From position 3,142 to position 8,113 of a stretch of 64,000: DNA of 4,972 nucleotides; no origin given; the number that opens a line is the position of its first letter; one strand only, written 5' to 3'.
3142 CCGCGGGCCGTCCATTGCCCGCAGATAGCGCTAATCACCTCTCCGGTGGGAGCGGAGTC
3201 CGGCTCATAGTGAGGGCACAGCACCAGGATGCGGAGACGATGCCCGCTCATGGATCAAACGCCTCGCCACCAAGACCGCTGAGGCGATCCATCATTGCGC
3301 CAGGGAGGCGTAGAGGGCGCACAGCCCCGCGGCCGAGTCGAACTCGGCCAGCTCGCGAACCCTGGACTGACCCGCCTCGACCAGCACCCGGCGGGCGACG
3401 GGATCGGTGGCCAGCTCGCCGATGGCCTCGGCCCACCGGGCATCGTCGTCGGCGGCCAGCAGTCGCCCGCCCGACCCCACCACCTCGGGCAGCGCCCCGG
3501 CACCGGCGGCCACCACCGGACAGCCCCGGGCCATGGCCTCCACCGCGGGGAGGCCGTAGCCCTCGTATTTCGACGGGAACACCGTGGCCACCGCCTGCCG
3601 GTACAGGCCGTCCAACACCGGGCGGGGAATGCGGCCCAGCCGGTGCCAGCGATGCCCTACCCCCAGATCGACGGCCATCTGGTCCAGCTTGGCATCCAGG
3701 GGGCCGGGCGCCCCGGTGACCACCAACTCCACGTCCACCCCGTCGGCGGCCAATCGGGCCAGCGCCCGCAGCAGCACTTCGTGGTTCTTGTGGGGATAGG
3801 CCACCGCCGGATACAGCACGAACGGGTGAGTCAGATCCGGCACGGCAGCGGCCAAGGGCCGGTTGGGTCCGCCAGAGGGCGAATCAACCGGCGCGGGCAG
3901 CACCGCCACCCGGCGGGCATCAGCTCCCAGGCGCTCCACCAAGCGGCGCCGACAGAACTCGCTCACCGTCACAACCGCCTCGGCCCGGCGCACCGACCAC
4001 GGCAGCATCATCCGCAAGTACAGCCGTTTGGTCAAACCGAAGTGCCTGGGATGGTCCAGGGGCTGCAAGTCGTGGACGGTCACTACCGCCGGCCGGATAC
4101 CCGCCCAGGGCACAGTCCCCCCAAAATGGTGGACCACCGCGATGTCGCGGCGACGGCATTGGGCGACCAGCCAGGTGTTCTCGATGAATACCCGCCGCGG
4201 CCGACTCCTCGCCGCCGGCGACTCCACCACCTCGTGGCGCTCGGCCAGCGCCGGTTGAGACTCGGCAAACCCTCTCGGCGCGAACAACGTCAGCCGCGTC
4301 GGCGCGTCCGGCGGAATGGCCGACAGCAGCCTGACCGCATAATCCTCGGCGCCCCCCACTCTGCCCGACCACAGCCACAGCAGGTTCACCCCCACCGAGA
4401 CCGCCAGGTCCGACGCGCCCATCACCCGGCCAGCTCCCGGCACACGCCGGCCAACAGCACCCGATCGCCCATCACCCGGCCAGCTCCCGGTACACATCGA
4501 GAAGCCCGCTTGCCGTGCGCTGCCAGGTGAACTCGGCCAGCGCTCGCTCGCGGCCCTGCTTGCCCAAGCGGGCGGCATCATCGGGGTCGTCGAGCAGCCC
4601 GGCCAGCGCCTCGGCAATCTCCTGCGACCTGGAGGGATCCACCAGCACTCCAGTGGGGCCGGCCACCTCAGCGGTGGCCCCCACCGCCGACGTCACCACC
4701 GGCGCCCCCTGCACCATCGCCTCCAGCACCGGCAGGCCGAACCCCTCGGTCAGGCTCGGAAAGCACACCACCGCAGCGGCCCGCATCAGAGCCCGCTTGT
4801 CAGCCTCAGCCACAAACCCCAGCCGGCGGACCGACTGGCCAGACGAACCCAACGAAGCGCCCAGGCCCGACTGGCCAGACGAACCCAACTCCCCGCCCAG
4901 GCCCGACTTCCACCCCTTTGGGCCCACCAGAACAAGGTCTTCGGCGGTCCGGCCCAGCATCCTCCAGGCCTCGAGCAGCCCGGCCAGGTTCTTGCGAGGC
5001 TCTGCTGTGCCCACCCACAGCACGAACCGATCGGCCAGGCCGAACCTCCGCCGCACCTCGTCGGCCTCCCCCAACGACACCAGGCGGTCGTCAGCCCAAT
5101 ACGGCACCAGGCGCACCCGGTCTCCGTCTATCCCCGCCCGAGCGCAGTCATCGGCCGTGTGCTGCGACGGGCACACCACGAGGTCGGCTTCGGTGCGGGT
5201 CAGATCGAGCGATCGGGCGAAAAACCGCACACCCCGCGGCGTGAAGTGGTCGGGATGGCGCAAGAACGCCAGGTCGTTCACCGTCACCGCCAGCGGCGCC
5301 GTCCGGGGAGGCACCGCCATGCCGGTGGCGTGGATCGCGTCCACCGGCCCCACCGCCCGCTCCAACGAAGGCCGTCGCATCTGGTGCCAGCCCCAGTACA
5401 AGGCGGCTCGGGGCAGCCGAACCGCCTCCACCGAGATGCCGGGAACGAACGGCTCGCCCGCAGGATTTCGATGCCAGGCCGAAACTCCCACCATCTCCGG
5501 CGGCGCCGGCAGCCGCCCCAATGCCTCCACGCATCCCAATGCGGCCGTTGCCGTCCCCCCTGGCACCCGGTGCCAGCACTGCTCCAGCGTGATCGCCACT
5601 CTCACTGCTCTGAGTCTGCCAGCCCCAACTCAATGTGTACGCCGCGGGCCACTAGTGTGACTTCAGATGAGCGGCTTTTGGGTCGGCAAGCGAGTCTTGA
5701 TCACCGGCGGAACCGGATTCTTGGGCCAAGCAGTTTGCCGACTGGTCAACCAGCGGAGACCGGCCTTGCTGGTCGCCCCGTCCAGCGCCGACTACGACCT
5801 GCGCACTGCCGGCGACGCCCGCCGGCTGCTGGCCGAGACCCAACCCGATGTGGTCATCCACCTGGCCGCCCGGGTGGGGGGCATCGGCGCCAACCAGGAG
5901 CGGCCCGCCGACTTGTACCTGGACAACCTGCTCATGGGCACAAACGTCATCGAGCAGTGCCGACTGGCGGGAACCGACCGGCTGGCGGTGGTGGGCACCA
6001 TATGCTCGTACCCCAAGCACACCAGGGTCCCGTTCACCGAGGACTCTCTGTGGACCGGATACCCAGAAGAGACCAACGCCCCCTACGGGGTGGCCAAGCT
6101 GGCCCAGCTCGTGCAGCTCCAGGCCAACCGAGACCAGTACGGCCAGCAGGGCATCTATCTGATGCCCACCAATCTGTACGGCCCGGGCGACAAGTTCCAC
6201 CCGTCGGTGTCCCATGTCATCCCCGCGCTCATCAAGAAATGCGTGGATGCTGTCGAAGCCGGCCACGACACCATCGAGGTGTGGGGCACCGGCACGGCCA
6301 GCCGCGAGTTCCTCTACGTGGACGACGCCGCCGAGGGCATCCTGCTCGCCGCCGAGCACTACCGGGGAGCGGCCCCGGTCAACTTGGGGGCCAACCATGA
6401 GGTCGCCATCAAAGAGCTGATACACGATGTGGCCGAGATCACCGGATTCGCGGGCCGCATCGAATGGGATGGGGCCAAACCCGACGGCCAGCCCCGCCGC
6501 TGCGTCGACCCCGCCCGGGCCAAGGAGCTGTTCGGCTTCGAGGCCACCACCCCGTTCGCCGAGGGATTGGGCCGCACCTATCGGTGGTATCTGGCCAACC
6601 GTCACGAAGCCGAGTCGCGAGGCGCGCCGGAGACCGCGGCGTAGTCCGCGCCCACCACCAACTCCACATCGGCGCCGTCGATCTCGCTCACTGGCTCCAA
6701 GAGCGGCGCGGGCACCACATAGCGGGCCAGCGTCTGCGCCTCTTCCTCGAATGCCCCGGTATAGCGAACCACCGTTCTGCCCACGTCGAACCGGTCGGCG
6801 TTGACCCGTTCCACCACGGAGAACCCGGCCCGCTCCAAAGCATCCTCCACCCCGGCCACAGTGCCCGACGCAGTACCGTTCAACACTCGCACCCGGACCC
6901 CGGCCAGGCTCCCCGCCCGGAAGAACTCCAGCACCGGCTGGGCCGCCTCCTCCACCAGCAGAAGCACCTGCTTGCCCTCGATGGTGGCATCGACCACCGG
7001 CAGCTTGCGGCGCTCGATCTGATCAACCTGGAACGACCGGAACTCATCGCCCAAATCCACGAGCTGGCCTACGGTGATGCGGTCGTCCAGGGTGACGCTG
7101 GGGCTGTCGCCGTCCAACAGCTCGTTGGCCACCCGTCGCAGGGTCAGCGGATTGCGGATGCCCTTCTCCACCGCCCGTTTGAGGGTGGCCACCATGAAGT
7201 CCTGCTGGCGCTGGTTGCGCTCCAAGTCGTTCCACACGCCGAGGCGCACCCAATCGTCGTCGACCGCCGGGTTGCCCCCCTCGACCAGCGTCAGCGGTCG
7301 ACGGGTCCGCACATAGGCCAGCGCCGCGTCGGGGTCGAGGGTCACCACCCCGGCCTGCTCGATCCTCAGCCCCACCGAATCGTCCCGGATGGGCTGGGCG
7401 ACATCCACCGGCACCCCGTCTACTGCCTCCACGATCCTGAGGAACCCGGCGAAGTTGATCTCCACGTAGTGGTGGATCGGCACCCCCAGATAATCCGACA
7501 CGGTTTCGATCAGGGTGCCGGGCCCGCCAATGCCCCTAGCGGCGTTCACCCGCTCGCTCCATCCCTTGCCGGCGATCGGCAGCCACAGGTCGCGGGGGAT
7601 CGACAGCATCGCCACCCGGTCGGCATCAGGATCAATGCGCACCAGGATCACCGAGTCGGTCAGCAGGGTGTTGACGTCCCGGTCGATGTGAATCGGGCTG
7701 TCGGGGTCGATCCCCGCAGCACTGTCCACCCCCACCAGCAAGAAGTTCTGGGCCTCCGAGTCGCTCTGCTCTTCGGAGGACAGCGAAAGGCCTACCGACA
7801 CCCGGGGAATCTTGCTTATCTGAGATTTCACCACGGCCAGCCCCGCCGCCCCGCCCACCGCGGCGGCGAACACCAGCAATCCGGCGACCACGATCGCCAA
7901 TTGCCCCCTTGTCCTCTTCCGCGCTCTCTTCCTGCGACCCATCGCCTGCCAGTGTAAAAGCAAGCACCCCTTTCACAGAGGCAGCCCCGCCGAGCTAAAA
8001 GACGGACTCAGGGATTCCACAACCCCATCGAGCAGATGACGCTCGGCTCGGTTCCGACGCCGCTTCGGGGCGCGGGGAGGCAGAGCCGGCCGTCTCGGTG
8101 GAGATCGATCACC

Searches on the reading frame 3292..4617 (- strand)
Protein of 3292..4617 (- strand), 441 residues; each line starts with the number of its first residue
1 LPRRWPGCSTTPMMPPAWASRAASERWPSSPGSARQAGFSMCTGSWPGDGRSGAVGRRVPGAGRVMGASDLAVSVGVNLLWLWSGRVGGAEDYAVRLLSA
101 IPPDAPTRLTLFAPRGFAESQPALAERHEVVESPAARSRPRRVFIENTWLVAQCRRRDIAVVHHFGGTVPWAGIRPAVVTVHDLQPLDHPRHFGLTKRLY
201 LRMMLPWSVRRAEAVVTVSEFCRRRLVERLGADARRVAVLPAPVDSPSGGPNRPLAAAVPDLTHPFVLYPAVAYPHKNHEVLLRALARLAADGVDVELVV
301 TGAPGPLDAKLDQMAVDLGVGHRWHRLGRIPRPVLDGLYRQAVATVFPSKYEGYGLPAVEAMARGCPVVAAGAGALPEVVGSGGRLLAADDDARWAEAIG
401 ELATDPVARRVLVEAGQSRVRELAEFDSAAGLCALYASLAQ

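Call 13: search_protein_families(library=pfam, proteins=[window:3292-4617:-], max_evalue=0.001)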
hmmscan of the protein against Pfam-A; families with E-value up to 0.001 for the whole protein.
window:3292-4617:- (441 aa): 5 families
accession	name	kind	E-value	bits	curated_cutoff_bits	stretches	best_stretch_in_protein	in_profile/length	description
PF00534.26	Glycos_transf_1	-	3.2e-27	95.6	26.4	1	262-418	13-171/172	Glycosyl transferases group 1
PF13692.12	Glyco_trans_1_4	-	1.3e-24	87.5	27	1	271-405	8-142/142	Glycosyl transferases group 1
PF13439.12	Glyco_transf_4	-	6.1e-18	65.9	28.5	1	87-245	1-167/170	Glycosyltransferase Family 4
PF20706.3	GT4-conflict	-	2.4e-08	33.8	26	1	210-406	145-358/385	Family 4 Glycosyltransferase in conflict systems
PF13524.12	Glyco_trans_1_2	-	1.8e-05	25.1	25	1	323-422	23-131/144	Glycosyl transferase-like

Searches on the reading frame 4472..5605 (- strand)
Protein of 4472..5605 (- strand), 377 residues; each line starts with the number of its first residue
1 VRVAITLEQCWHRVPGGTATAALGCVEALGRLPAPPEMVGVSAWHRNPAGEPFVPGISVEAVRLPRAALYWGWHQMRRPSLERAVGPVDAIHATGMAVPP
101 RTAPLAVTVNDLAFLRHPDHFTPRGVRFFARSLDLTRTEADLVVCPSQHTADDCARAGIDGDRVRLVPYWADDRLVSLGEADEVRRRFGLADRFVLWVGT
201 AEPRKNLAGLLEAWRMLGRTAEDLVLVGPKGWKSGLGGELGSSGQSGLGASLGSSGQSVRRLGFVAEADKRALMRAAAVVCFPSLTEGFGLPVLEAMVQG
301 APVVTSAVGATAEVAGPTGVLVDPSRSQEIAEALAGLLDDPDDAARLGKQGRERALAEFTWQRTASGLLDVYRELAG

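Call 13: search_protein_families(library=pfam, proteins=[window:4472-5605:-], max_evalue=0.001)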
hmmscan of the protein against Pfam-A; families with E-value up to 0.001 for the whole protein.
window:4472-5605:- (377 aa): 6 families
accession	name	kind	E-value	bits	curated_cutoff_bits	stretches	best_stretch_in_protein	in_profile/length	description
PF00534.26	Glycos_transf_1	-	2.5e-26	92.7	26.4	1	191-354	14-172/172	Glycosyl transferases group 1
PF13692.12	Glyco_trans_1_4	-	7.6e-25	88.3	27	1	195-340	4-142/142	Glycosyl transferases group 1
PF13524.12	Glyco_trans_1_2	-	6e-11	42.9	25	1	210-369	5-143/144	Glycosyl transferase-like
PF20706.3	GT4-conflict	-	1.3e-09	38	26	1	239-368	243-385/385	Family 4 Glycosyltransferase in conflict systems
PF13579.12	Glyco_trans_4_4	-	5.9e-07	30.4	29.7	1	16-170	1-158/158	Glycosyl transferase 4-like domain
PF13439.12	Glyco_transf_4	-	6.8e-07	29.9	28.5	1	16-169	2-164/170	Glycosyltransferase Family 4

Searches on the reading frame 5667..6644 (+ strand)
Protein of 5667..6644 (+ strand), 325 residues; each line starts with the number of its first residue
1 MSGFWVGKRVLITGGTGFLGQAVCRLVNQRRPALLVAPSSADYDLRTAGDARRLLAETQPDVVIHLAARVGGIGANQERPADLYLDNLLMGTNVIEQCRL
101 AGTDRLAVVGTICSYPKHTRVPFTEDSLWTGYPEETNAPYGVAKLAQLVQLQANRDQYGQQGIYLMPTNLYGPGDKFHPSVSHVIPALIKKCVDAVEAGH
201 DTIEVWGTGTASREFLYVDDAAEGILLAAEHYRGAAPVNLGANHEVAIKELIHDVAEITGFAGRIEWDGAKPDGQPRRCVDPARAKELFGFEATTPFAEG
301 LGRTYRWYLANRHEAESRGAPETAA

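Call 13: search_protein_families(library=pfam, proteins=[window:5667-6644:+], max_evalue=0.001)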
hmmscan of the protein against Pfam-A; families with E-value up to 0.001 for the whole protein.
window:5667-6644:+ (325 aa): 5 families
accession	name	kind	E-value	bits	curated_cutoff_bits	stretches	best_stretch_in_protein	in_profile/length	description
PF01370.27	Epimerase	-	4e-55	187.3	20.9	1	10-240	1-239/240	NAD dependent epimerase/dehydratase family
PF16363.11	GDP_Man_Dehyd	-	1.6e-22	80.8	27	1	42-302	58-330/332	GDP-mannose 4,6 dehydratase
PF04321.23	RmlD_sub_bind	-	4.2e-09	36.3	27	1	9-102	2-93/287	RmlD substrate binding domain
PF02719.21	Polysacc_synt_2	-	0.00012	21.8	20.2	0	10-44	1-35/293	Polysaccharide biosynthesis protein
PF01073.25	3Beta_HSD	-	0.00013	21.5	22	0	59-229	66-229/280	3-beta hydroxysteroid dehydrogenase/isomerase family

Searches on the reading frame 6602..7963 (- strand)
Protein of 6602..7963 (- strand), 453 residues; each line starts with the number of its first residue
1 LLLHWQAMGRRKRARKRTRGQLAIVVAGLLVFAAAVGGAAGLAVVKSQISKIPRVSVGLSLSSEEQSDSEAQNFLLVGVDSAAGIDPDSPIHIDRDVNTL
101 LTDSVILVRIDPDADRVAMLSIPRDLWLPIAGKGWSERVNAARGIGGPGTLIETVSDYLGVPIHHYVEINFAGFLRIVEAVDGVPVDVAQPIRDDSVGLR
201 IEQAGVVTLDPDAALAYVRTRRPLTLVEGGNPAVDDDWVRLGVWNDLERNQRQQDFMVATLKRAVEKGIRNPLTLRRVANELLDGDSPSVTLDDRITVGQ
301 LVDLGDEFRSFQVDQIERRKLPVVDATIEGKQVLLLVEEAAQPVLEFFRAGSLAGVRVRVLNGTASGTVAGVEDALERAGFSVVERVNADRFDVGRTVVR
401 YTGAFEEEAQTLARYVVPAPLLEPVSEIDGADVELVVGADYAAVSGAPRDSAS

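Call 13: search_protein_families(library=pfam, proteins=[window:6602-7963:-], max_evalue=0.001)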
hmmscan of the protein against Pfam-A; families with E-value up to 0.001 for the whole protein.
window:6602-7963:- (453 aa): 2 families
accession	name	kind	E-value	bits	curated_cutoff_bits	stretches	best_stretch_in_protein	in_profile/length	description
PF03816.19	LytR_cpsA_psr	-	8.5e-31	107.6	24.6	1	102-222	2-124/150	LytR_cpsA_psr family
PF13399.11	LytR_C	-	2.3e-11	44.9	22.2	1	356-441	2-86/86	LytR cell envelope-related transcriptional attenuator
